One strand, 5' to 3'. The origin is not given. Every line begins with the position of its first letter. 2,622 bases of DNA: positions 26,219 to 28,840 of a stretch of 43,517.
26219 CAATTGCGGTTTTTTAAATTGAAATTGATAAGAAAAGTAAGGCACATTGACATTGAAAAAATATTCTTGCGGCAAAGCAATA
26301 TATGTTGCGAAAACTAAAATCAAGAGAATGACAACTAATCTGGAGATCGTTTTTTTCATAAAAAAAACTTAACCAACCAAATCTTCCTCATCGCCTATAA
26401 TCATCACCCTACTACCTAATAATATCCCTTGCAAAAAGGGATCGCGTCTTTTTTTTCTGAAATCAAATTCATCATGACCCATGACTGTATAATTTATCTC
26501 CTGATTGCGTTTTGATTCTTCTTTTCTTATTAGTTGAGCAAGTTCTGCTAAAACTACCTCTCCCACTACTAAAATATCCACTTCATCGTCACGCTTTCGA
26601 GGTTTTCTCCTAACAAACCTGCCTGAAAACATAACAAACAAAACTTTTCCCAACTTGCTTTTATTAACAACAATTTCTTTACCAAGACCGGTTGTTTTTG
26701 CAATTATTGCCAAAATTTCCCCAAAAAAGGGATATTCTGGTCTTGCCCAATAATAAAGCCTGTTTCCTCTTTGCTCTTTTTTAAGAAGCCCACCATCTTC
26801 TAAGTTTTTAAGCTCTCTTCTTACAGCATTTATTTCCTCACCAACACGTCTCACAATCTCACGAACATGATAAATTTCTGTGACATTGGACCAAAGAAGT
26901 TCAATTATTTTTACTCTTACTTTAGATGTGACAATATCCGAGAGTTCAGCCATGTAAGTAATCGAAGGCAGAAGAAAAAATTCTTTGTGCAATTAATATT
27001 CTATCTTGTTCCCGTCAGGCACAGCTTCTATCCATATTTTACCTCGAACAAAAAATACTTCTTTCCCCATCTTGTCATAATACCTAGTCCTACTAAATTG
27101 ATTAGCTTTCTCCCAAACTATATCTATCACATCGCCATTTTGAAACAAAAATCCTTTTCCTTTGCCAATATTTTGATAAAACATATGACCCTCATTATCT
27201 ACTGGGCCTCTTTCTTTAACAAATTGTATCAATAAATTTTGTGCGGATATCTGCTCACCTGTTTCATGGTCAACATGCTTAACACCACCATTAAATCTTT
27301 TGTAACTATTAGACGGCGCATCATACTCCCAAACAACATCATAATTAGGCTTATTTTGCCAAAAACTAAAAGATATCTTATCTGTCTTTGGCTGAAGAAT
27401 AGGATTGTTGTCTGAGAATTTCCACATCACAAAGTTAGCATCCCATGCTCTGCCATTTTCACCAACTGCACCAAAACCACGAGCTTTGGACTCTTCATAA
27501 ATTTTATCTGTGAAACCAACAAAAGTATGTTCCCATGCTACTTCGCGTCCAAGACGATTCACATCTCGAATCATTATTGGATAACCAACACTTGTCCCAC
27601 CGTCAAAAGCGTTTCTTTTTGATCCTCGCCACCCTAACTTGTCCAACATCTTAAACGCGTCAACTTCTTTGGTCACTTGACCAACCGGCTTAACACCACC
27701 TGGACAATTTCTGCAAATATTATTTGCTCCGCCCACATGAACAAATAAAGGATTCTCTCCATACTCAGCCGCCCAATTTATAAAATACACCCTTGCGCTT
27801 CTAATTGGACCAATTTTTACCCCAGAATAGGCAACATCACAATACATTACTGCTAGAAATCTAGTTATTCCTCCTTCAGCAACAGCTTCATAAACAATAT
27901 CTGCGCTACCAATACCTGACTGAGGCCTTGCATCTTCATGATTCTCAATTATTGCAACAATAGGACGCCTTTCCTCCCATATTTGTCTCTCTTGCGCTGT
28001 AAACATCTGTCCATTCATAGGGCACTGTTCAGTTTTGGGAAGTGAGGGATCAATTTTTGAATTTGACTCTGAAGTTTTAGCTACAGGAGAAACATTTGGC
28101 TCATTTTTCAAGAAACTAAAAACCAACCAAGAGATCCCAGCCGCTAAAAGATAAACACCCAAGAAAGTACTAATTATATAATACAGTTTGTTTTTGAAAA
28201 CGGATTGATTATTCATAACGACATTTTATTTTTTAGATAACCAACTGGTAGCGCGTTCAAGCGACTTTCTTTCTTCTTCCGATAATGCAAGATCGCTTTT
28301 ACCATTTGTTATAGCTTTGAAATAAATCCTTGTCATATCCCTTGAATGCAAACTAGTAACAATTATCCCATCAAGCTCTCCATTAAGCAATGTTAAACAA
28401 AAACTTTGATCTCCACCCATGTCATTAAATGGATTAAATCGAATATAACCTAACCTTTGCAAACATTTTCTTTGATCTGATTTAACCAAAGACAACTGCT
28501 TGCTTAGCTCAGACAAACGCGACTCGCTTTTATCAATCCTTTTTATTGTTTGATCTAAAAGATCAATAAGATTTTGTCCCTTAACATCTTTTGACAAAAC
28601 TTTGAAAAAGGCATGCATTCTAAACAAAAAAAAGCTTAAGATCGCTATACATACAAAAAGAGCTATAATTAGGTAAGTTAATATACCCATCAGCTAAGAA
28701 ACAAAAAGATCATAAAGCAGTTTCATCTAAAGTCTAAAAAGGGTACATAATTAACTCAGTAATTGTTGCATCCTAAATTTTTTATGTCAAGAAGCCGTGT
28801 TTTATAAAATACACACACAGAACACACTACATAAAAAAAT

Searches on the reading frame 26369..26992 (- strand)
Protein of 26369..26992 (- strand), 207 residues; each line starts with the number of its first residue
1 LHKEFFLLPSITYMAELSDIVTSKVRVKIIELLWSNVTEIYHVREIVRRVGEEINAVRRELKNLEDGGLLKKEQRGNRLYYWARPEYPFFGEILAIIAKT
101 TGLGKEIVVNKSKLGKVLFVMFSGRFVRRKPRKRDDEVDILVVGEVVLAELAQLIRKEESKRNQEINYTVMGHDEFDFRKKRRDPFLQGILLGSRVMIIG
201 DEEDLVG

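Call 90: search_protein_families(library=pfam, max_evalue=0.001, proteins=[window:26369-26992:-])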
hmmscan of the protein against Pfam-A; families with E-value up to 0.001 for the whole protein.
window:26369-26992:- (207 aa): 3 families
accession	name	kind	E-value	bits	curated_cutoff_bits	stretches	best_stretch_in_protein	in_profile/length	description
PF25212.1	HVO_A0114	-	0.00021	21.4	27.6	1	16-78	15-74/84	HVO_A0114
PF05732.17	RepL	-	0.00043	20.3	20.3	1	25-77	60-112/164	Firmicute plasmid replication protein (RepL)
PF25213.1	HVO_A0261_N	-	0.00085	19.6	35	0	17-76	4-60/86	HVO_A0261 N-terminal domain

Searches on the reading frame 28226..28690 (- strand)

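Call 90: search_protein_families(library=pfam, max_evalue=0.001, proteins=[window:28226-28690:-])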
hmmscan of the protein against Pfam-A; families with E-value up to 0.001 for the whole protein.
window:28226-28690:- (154 aa): 1 family
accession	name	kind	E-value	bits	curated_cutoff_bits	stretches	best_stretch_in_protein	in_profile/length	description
PF14584.11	DUF4446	-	2.1e-38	132.1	27.4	1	3-147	5-149/150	Protein of unknown function (DUF4446)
